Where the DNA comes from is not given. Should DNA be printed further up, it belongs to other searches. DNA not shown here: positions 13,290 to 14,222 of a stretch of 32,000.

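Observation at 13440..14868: FliA/SigD-family sigma factor, putative single-pass anti-sigma and a sigma-28-type promoter embedded between tamB and bamA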

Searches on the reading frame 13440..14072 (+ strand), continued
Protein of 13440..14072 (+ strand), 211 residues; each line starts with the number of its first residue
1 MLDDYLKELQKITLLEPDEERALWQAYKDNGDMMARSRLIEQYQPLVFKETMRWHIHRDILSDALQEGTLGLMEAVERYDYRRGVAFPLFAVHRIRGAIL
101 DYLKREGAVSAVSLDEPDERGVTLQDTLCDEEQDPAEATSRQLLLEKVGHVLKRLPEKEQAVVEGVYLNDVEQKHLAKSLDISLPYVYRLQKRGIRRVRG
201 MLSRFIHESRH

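Call 31: search_protein_families(library=ncbifam, proteins=[P0186, P0196, P0201, P0206, P0207, P0210, P0211, P0212, P0216, P0219], max_evalue=1e-20)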
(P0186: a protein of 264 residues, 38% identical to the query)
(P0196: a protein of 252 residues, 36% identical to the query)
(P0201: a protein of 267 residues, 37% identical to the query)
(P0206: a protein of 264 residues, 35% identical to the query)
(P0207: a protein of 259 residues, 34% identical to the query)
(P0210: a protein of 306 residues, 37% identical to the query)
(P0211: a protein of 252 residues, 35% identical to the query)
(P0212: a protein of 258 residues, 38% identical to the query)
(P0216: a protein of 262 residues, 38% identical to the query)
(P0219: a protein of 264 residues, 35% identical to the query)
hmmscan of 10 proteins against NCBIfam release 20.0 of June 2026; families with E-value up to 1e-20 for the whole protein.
P0186 (264 aa): 21 families
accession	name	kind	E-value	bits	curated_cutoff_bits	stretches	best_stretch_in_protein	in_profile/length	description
TIGR02479.1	FliA_WhiG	subfamily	5.8e-70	235.5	189.6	1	30-252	1-223/224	FliA/WhiG family RNA polymerase sigma factor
NF004935.0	PRK06288.1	equivalog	7.9e-70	235.5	343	1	9-255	17-265/270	RNA polymerase sigma factor WhiG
NF005413.0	PRK06986.1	subfamily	5.1e-65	219.7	201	1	16-254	5-238/241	RNA polymerase sigma factor FliA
NF005809.0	PRK07670.1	equivalog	9.1e-58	195.7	326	1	9-254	7-252/255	FliA/WhiG family RNA polymerase sigma factor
NF004572.0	PRK05911.1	equivalog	2.1e-41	142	378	1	10-255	8-256/257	RNA polymerase sigma factor sigma-28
TIGR02937.1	sigma70-ECF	superfamily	1.1e-36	126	42.9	1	26-251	2-164/165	sigma-70 family RNA polymerase sigma factor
TIGR02980.1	SigBFG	subfamily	2.8e-35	122.1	234.35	1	24-251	2-225/227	SigB/SigF/SigG family RNA polymerase sigma factor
NF005644.0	PRK07408.1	subfamily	6.9e-35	120.9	261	1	6-253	8-254/258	RNA polymerase sigma factor SigF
TIGR02394.1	rpoS_proteo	equivalog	1.5e-28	100.1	378.7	1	19-253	40-275/285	RNA polymerase sigma factor RpoS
NF009091.0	PRK12427.1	equivalog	1e-27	97.4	339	1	29-250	19-229/233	FliA/WhiG family RNA polymerase sigma factor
NF005514.0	PRK07122.1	subfamily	2.6e-27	95.6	372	1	26-252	41-263/264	RNA polymerase sigma factor SigF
TIGR02997.1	Sig70-cyanoRpoD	subfamily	3.5e-27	95.5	384.5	1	24-249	73-298/298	RNA polymerase sigma factor, RpoD/SigA family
NF004052.0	PRK05572.1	subfamily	8.2e-27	94.3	311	1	15-253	22-251/252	SigF/SigG family RNA polymerase sporulation sigma factor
NF004207.0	PRK05657.1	equivalog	2.2e-26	93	394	1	19-253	83-318/329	RNA polymerase sigma factor RpoS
TIGR02885.1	spore_sigF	equivalog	3.4e-26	92.5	321.45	1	20-251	6-230/231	RNA polymerase sporulation sigma factor SigF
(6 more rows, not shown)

P0196 (252 aa): 20 families
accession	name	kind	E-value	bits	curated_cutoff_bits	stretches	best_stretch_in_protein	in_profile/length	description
NF004935.0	PRK06288.1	equivalog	3.4e-72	243.3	343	1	3-246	18-266/270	RNA polymerase sigma factor WhiG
TIGR02479.1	FliA_WhiG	subfamily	1.7e-68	230.7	189.6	1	23-242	1-223/224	FliA/WhiG family RNA polymerase sigma factor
NF005413.0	PRK06986.1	subfamily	2.7e-55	187.8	201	1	20-245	15-239/241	RNA polymerase sigma factor FliA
NF005809.0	PRK07670.1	equivalog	2.8e-55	187.6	326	1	3-245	8-253/255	FliA/WhiG family RNA polymerase sigma factor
NF004572.0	PRK05911.1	equivalog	9.6e-51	172.6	378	1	3-244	8-255/257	RNA polymerase sigma factor sigma-28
TIGR02980.1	SigBFG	subfamily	1.3e-36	126.5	234.35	1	17-240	2-224/227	SigB/SigF/SigG family RNA polymerase sigma factor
TIGR02937.1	sigma70-ECF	superfamily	5.2e-31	107.5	42.9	1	19-239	2-162/165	sigma-70 family RNA polymerase sigma factor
NF009091.0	PRK12427.1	equivalog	6.2e-31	107.8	339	1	21-241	18-230/233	FliA/WhiG family RNA polymerase sigma factor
NF005644.0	PRK07408.1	subfamily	4e-30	105.3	261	1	3-244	12-255/258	RNA polymerase sigma factor SigF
TIGR02885.1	spore_sigF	equivalog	7.8e-30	104.4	321.45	1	14-239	7-228/231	RNA polymerase sporulation sigma factor SigF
NF004052.0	PRK05572.1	subfamily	9.9e-29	100.6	311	1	14-239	28-247/252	SigF/SigG family RNA polymerase sporulation sigma factor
NF006071.0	PRK08215.1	equivalog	1.7e-25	90.1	372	1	5-240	25-255/258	RNA polymerase sporulation sigma factor SigG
TIGR02394.1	rpoS_proteo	equivalog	1.8e-24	86.8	378.7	1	13-245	41-277/285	RNA polymerase sigma factor RpoS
TIGR02941.1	Sigma_B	equivalog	2.3e-24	86.2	315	1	16-239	27-250/255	RNA polymerase sigma factor SigB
NF005514.0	PRK07122.1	subfamily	8e-24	84.2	372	1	19-240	41-261/264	RNA polymerase sigma factor SigF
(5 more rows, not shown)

P0201 (267 aa): 15 families
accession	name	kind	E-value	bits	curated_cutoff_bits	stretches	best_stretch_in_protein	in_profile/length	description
TIGR02479.1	FliA_WhiG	subfamily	2.3e-67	227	189.6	1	32-254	1-223/224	FliA/WhiG family RNA polymerase sigma factor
NF004935.0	PRK06288.1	equivalog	4.9e-61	206.7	343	1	14-254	20-262/270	RNA polymerase sigma factor WhiG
NF005413.0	PRK06986.1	subfamily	1.3e-58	198.7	201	1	19-255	6-237/241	RNA polymerase sigma factor FliA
NF005809.0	PRK07670.1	equivalog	6.2e-48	163.5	326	1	20-255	16-251/255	FliA/WhiG family RNA polymerase sigma factor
NF004572.0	PRK05911.1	equivalog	7.2e-37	127.1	378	1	31-254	27-253/257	RNA polymerase sigma factor sigma-28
TIGR02937.1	sigma70-ECF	superfamily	6.4e-33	113.7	42.9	1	30-253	4-164/165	sigma-70 family RNA polymerase sigma factor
NF009091.0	PRK12427.1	equivalog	9.2e-32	110.6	339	1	30-254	18-231/233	FliA/WhiG family RNA polymerase sigma factor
TIGR02980.1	SigBFG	subfamily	1e-31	110.4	234.35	1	28-253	4-225/227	SigB/SigF/SigG family RNA polymerase sigma factor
NF005644.0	PRK07408.1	subfamily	4.9e-27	95.2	261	1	12-255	12-254/258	RNA polymerase sigma factor SigF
TIGR02997.1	Sig70-cyanoRpoD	subfamily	5.1e-26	91.6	384.5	1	50-251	94-298/298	RNA polymerase sigma factor, RpoD/SigA family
TIGR02393.1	RpoD_Cterm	equivalog_domain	1.2e-23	83.9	354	1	50-252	20-226/238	RNA polymerase sigma factor RpoD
NF005514.0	PRK07122.1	subfamily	1.2e-22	80.4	372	1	30-255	43-264/264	RNA polymerase sigma factor SigF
TIGR02394.1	rpoS_proteo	equivalog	5e-22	78.7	378.7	1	27-255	46-275/285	RNA polymerase sigma factor RpoS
TIGR02885.1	spore_sigF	equivalog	3.6e-21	76.1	321.45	1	25-252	9-229/231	RNA polymerase sporulation sigma factor SigF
NF005643.0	PRK07406.1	equivalog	6e-21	74.9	500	1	50-252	180-385/397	RNA polymerase sigma factor RpoD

P0206 (264 aa): 14 families
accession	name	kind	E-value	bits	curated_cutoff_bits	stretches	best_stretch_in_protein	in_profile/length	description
NF004935.0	PRK06288.1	equivalog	2.6e-77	260.1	343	1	3-247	19-264/270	RNA polymerase sigma factor WhiG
TIGR02479.1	FliA_WhiG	subfamily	2.9e-73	246.3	189.6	1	22-245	1-223/224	FliA/WhiG family RNA polymerase sigma factor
NF005413.0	PRK06986.1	subfamily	1.9e-66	224.4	201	1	10-246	7-237/241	RNA polymerase sigma factor FliA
NF005809.0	PRK07670.1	equivalog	2.3e-61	207.5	326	1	3-246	9-251/255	FliA/WhiG family RNA polymerase sigma factor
NF004572.0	PRK05911.1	equivalog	1e-48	165.9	378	1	2-248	8-256/257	RNA polymerase sigma factor sigma-28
NF009091.0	PRK12427.1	equivalog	5.1e-38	131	339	1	20-243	18-229/233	FliA/WhiG family RNA polymerase sigma factor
TIGR02937.1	sigma70-ECF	superfamily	3.5e-35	121.1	42.9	1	18-243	2-163/165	sigma-70 family RNA polymerase sigma factor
TIGR02980.1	SigBFG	subfamily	7.8e-31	107.5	234.35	1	17-244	3-225/227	SigB/SigF/SigG family RNA polymerase sigma factor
TIGR02997.1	Sig70-cyanoRpoD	subfamily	4.4e-26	91.8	384.5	1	16-241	73-297/298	RNA polymerase sigma factor, RpoD/SigA family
TIGR02394.1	rpoS_proteo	equivalog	6.1e-25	88.3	378.7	1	12-246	41-275/285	RNA polymerase sigma factor RpoS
NF004207.0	PRK05657.1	equivalog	1.6e-23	83.6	394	1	12-246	84-318/329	RNA polymerase sigma factor RpoS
NF005644.0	PRK07408.1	subfamily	2e-23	83.4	261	1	4-245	14-253/258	RNA polymerase sigma factor SigF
TIGR02393.1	RpoD_Cterm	equivalog_domain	1.6e-22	80.3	354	1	18-244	1-227/238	RNA polymerase sigma factor RpoD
TIGR02941.1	Sigma_B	equivalog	3.4e-22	79.1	315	1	5-242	17-250/255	RNA polymerase sigma factor SigB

P0207 (259 aa): 6 families
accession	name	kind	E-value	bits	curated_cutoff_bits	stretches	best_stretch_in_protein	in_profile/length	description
NF004935.0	PRK06288.1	equivalog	2.5e-53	181.4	343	1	13-108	13-108/270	RNA polymerase sigma factor WhiG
TIGR02479.1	FliA_WhiG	subfamily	1.1e-40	139.8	189.6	1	38-109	1-72/224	FliA/WhiG family RNA polymerase sigma factor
NF005809.0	PRK07670.1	equivalog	2.2e-32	112.6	326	1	19-108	9-98/255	FliA/WhiG family RNA polymerase sigma factor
NF005413.0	PRK06986.1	subfamily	1.8e-31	109.9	201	0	25-108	6-88/241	RNA polymerase sigma factor FliA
NF004572.0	PRK05911.1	equivalog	9e-31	107.2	378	0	21-113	11-102/257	RNA polymerase sigma factor sigma-28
TIGR02937.1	sigma70-ECF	superfamily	9.8e-28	96.8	42.9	1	35-207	3-165/165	sigma-70 family RNA polymerase sigma factor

P0210 (306 aa): 24 families
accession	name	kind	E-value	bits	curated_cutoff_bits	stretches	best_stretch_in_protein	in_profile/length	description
NF004935.0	PRK06288.1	equivalog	1.9e-92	309.7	343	1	5-252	15-263/270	RNA polymerase sigma factor WhiG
TIGR02479.1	FliA_WhiG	subfamily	7e-81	271.2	189.6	1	28-251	1-223/224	FliA/WhiG family RNA polymerase sigma factor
NF005413.0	PRK06986.1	subfamily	2.2e-72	243.8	201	1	16-253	7-238/241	RNA polymerase sigma factor FliA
NF005809.0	PRK07670.1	equivalog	3.8e-70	236.3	326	1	9-253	9-252/255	FliA/WhiG family RNA polymerase sigma factor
NF004572.0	PRK05911.1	equivalog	7.2e-58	196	378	1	10-251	10-253/257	RNA polymerase sigma factor sigma-28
NF009091.0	PRK12427.1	equivalog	3.5e-38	131.6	339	1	25-248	17-228/233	FliA/WhiG family RNA polymerase sigma factor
TIGR02937.1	sigma70-ECF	superfamily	1.5e-36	125.5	42.9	1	23-250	1-164/165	sigma-70 family RNA polymerase sigma factor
TIGR02980.1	SigBFG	subfamily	2.6e-36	125.4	234.35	1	22-250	2-225/227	SigB/SigF/SigG family RNA polymerase sigma factor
NF005644.0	PRK07408.1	subfamily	8.3e-33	114.1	261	1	7-248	11-250/258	RNA polymerase sigma factor SigF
TIGR02394.1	rpoS_proteo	equivalog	2e-31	109.6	378.7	1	19-254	42-277/285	RNA polymerase sigma factor RpoS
TIGR02997.1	Sig70-cyanoRpoD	subfamily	3.3e-30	105.4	384.5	1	16-248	68-298/298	RNA polymerase sigma factor, RpoD/SigA family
NF004207.0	PRK05657.1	equivalog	5.5e-29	101.6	394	1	19-253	85-319/329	RNA polymerase sigma factor RpoS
TIGR02393.1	RpoD_Cterm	equivalog_domain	2.3e-28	99.4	354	1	24-251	1-228/238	RNA polymerase sigma factor RpoD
NF005920.0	PRK07921.1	subfamily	1.7e-27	96.3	464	1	22-248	89-315/328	RNA polymerase sigma factor SigB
NF005514.0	PRK07122.1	subfamily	7.7e-27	94.1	372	1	23-251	40-263/264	RNA polymerase sigma factor SigF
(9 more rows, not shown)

P0211 (252 aa): 26 families (the best 25 are shown)
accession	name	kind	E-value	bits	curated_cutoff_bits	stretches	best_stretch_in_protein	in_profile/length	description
NF005809.0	PRK07670.1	equivalog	5.2e-67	226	326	1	8-245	11-253/255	FliA/WhiG family RNA polymerase sigma factor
TIGR02479.1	FliA_WhiG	subfamily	1.5e-65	221.1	189.6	1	25-242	1-223/224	FliA/WhiG family RNA polymerase sigma factor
NF004935.0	PRK06288.1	equivalog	7.7e-64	215.9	343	1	7-247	20-267/270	RNA polymerase sigma factor WhiG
NF005413.0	PRK06986.1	subfamily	1.1e-57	195.7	201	1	19-245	12-239/241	RNA polymerase sigma factor FliA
TIGR02980.1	SigBFG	subfamily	1.8e-36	126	234.35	1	19-242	2-226/227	SigB/SigF/SigG family RNA polymerase sigma factor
TIGR02937.1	sigma70-ECF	superfamily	8.7e-34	116.5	42.9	1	21-242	2-165/165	sigma-70 family RNA polymerase sigma factor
NF004572.0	PRK05911.1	equivalog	7.9e-32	110.6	378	1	8-243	11-254/257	RNA polymerase sigma factor sigma-28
TIGR02997.1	Sig70-cyanoRpoD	subfamily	8.2e-32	110.7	384.5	1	19-239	73-298/298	RNA polymerase sigma factor, RpoD/SigA family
NF009091.0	PRK12427.1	equivalog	1.5e-30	106.6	339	1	24-241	19-230/233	FliA/WhiG family RNA polymerase sigma factor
NF005644.0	PRK07408.1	subfamily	4.8e-29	101.8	261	1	11-245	18-256/258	RNA polymerase sigma factor SigF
TIGR02393.1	RpoD_Cterm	equivalog_domain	6.8e-29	101.1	354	1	23-245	3-231/238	RNA polymerase sigma factor RpoD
TIGR02394.1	rpoS_proteo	equivalog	2.2e-28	99.6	378.7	1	13-245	39-277/285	RNA polymerase sigma factor RpoS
NF005643.0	PRK07406.1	equivalog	8e-28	97.6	500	1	8-241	149-386/397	RNA polymerase sigma factor RpoD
NF004615.0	PRK05949.1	subfamily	1.2e-26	93.4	530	1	16-248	88-324/327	RNA polymerase sigma factor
TIGR02941.1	Sigma_B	equivalog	1.4e-26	93.5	315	1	10-242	19-253/255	RNA polymerase sigma factor SigB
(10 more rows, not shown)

P0212 (258 aa): 19 families
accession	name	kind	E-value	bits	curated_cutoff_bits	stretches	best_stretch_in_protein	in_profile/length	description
NF004935.0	PRK06288.1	equivalog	2.2e-77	260.3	343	1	6-256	19-269/270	RNA polymerase sigma factor WhiG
TIGR02479.1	FliA_WhiG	subfamily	2.8e-70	236.6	189.6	1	25-249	1-223/224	FliA/WhiG family RNA polymerase sigma factor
NF005809.0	PRK07670.1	equivalog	1.3e-66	224.7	326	1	6-252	9-253/255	FliA/WhiG family RNA polymerase sigma factor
NF005413.0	PRK06986.1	subfamily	3.1e-63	213.8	201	1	15-252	8-239/241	RNA polymerase sigma factor FliA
NF004572.0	PRK05911.1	equivalog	9.4e-48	162.8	378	1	5-250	8-254/257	RNA polymerase sigma factor sigma-28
TIGR02980.1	SigBFG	subfamily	6.9e-36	124.1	234.35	1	18-248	1-225/227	SigB/SigF/SigG family RNA polymerase sigma factor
NF009091.0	PRK12427.1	equivalog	6.8e-35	120.8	339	1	25-247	20-229/233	FliA/WhiG family RNA polymerase sigma factor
TIGR02937.1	sigma70-ECF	superfamily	8.4e-35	119.8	42.9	1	22-248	3-164/165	sigma-70 family RNA polymerase sigma factor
NF005644.0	PRK07408.1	subfamily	7.5e-31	107.7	261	1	7-251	14-255/258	RNA polymerase sigma factor SigF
NF005514.0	PRK07122.1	subfamily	3.9e-26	91.8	372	1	16-249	36-263/264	RNA polymerase sigma factor SigF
TIGR02997.1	Sig70-cyanoRpoD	subfamily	6.5e-25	88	384.5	1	18-246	72-298/298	RNA polymerase sigma factor, RpoD/SigA family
TIGR02394.1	rpoS_proteo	equivalog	7.7e-25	88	378.7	1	14-253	40-278/285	RNA polymerase sigma factor RpoS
TIGR02885.1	spore_sigF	equivalog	3e-24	86.2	321.45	1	14-247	5-229/231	RNA polymerase sporulation sigma factor SigF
NF004052.0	PRK05572.1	subfamily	8.8e-24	84.4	311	1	7-249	20-250/252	SigF/SigG family RNA polymerase sporulation sigma factor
NF006071.0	PRK08215.1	equivalog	1.9e-23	83.4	372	1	5-247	23-255/258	RNA polymerase sporulation sigma factor SigG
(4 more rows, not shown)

P0216 (262 aa): 15 families
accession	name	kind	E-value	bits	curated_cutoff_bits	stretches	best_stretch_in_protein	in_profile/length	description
NF004935.0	PRK06288.1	equivalog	9.2e-95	317.3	343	1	6-260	15-269/270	RNA polymerase sigma factor WhiG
TIGR02479.1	FliA_WhiG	subfamily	1e-75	254.3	189.6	1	29-253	1-223/224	FliA/WhiG family RNA polymerase sigma factor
NF005809.0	PRK07670.1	equivalog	2.4e-63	214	326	1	9-256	8-253/255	FliA/WhiG family RNA polymerase sigma factor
NF005413.0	PRK06986.1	subfamily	5.6e-63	213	201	1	21-256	10-239/241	RNA polymerase sigma factor FliA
NF004572.0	PRK05911.1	equivalog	5.8e-57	193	378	1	11-254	10-254/257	RNA polymerase sigma factor sigma-28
NF009091.0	PRK12427.1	equivalog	1.3e-32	113.4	339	1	27-251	18-229/233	FliA/WhiG family RNA polymerase sigma factor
TIGR02980.1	SigBFG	subfamily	3.6e-31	108.6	234.35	1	23-252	2-225/227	SigB/SigF/SigG family RNA polymerase sigma factor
TIGR02937.1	sigma70-ECF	superfamily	6.5e-31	107.2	42.9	1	25-251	2-163/165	sigma-70 family RNA polymerase sigma factor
NF005644.0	PRK07408.1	subfamily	2.5e-27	96.2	261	1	5-256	8-256/258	RNA polymerase sigma factor SigF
TIGR02997.1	Sig70-cyanoRpoD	subfamily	5.3e-24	85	384.5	1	17-250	67-298/298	RNA polymerase sigma factor, RpoD/SigA family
TIGR02941.1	Sigma_B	equivalog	1.3e-23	83.8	315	1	23-251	28-251/255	RNA polymerase sigma factor SigB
NF005514.0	PRK07122.1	subfamily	8.8e-22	77.5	372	1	25-253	41-263/264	RNA polymerase sigma factor SigF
TIGR02393.1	RpoD_Cterm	equivalog_domain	1.1e-21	77.5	354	1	27-255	3-230/238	RNA polymerase sigma factor RpoD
NF004052.0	PRK05572.1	subfamily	3.8e-21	75.7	311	1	22-253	30-250/252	SigF/SigG family RNA polymerase sporulation sigma factor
TIGR02394.1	rpoS_proteo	equivalog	8.5e-21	74.7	378.7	0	19-257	41-278/285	RNA polymerase sigma factor RpoS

P0219 (264 aa): 23 families
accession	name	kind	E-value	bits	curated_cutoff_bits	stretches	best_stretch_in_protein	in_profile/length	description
NF004935.0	PRK06288.1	equivalog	2.7e-90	302.6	343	1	11-257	16-263/270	RNA polymerase sigma factor WhiG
TIGR02479.1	FliA_WhiG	subfamily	1.7e-75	253.6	189.6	1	33-256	1-223/224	FliA/WhiG family RNA polymerase sigma factor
NF005809.0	PRK07670.1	equivalog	2.7e-69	233.5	326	1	10-258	5-252/255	FliA/WhiG family RNA polymerase sigma factor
NF005413.0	PRK06986.1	subfamily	2.2e-67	227.4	201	1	29-258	14-238/241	RNA polymerase sigma factor FliA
NF004572.0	PRK05911.1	equivalog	4e-53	180.4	378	1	11-257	6-254/257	RNA polymerase sigma factor sigma-28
TIGR02980.1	SigBFG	subfamily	6.5e-38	130.7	234.35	1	27-255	2-225/227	SigB/SigF/SigG family RNA polymerase sigma factor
TIGR02937.1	sigma70-ECF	superfamily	3.2e-32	111.4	42.9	1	29-255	2-164/165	sigma-70 family RNA polymerase sigma factor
TIGR02885.1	spore_sigF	equivalog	5.9e-32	111.3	321.45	1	24-255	7-230/231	RNA polymerase sporulation sigma factor SigF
NF004052.0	PRK05572.1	subfamily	5.9e-32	111.1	311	1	12-254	17-248/252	SigF/SigG family RNA polymerase sporulation sigma factor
NF009091.0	PRK12427.1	equivalog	6.6e-31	107.8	339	1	31-256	18-231/233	FliA/WhiG family RNA polymerase sigma factor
NF006071.0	PRK08215.1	equivalog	1.5e-30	106.7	372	1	11-255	21-256/258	RNA polymerase sporulation sigma factor SigG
NF005644.0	PRK07408.1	subfamily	3e-30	105.7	261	1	10-256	9-253/258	RNA polymerase sigma factor SigF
TIGR02850.1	spore_sigG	equivalog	8.2e-29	100.8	457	1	12-254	19-252/254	RNA polymerase sporulation sigma factor SigG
TIGR02997.1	Sig70-cyanoRpoD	subfamily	2.1e-28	99.4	384.5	1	26-253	72-298/298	RNA polymerase sigma factor, RpoD/SigA family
TIGR02394.1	rpoS_proteo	equivalog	4.8e-28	98.5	378.7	1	2-259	20-277/285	RNA polymerase sigma factor RpoS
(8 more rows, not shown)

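Call 36: search_solved_structures(query=A1, max_evalue=0.00001, show_alignments=0)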
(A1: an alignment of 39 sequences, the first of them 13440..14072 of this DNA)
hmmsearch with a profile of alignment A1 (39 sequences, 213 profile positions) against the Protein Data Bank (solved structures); distinct sequences matched with E-value up to 0.00001: 80 (the best 60 are shown).
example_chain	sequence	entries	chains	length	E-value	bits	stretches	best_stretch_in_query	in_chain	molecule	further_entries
6pfv_A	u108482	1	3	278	8.3e-37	130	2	21-158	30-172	RNA polymerase sigma factor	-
6pfj_A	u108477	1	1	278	8.9e-37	129.8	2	21-158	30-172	RNA polymerase sigma factor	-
7l7b_F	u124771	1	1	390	1.7e-35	125.7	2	3-153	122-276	RNA polymerase sigma factor SigA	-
6pmi_F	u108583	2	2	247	3.2e-32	115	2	36-118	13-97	RNA polymerase sigma factor FliA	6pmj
8x6f_E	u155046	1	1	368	4.5e-32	114.5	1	3-132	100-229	RNA polymerase sigma factor SigA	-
7ckq_F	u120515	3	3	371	7.7e-32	113.7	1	3-163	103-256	RNA polymerase sigma factor SigA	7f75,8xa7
7vf9_F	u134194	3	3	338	1.6e-31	112.6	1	4-160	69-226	RNA polymerase sigma factor RpoS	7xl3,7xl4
7f0r_F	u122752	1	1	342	1.7e-31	112.6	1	4-160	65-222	RNA polymerase sigma factor RpoS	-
6omf_F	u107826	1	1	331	6e-31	110.8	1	4-151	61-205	RNA polymerase sigma factor RpoS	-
6kj6_F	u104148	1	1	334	6.4e-31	110.7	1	4-151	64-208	RNA polymerase sigma factor RpoS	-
5ipl_F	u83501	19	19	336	6.8e-31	110.6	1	4-151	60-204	RNA polymerase sigma factor RpoS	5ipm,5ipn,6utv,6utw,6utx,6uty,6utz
6uu8_FFF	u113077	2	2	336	1.1e-30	110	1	4-151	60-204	RNA polymerase sigma factor RpoS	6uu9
9wsf_A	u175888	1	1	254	3.7e-30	108.2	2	26-139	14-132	RNA polymerase sigma factor FliA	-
9wsm_F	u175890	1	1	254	3.8e-30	108.2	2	26-139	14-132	RNA polymerase sigma factor FliA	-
1rp3_A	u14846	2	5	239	1.5e-28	103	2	113-205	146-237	RNA polymerase sigma factor SIGMA-28 (FliA) | RNA polymerase sigma factor FliA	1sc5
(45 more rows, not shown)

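Call 39: list_cluster_members(proteins=[P0146, P0157, P0168, P0176, P0192, P0199, P0205, P0214, P0136, P0141])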
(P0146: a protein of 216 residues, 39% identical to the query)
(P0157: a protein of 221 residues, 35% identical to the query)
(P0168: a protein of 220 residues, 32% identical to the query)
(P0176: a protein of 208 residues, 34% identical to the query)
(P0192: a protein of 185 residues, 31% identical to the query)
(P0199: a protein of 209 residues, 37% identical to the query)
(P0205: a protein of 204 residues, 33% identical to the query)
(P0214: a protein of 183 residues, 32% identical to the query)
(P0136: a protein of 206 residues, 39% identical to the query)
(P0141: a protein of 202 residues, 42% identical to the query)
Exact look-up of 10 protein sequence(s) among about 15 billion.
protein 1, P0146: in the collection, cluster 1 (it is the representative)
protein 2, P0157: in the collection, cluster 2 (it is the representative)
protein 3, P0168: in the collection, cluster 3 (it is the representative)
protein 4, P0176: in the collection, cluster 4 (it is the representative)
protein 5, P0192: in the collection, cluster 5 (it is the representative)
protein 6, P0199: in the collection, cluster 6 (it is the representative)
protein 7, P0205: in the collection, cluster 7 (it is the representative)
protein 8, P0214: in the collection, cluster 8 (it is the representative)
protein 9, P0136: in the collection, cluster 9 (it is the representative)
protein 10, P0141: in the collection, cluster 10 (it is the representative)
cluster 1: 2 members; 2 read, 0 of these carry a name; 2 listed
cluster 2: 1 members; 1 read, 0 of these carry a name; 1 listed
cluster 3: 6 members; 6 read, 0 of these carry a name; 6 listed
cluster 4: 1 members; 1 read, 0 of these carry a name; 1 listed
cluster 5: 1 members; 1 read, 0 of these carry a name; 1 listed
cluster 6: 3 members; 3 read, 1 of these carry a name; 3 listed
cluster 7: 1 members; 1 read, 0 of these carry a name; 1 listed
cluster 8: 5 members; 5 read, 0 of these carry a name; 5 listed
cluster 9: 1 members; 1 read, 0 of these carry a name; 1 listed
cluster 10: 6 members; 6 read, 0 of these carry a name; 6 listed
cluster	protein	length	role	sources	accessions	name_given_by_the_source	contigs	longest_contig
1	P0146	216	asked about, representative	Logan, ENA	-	-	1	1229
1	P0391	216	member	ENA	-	-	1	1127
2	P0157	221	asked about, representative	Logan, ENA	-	-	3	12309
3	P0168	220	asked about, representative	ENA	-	-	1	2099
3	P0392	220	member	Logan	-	-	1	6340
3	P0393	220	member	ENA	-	-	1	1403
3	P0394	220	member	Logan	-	-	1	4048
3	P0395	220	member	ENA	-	-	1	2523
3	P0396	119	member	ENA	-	-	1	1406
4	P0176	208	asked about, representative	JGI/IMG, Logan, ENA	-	-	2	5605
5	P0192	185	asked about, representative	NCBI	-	-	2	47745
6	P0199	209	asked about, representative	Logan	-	-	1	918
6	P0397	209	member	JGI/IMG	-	RNA polymerase sigma factor (sigma-70 family)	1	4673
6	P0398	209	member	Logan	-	-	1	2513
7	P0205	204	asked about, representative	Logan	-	-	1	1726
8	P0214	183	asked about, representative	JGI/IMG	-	-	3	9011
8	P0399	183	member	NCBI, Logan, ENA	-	-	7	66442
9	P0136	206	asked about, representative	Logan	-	-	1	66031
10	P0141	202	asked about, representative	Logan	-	-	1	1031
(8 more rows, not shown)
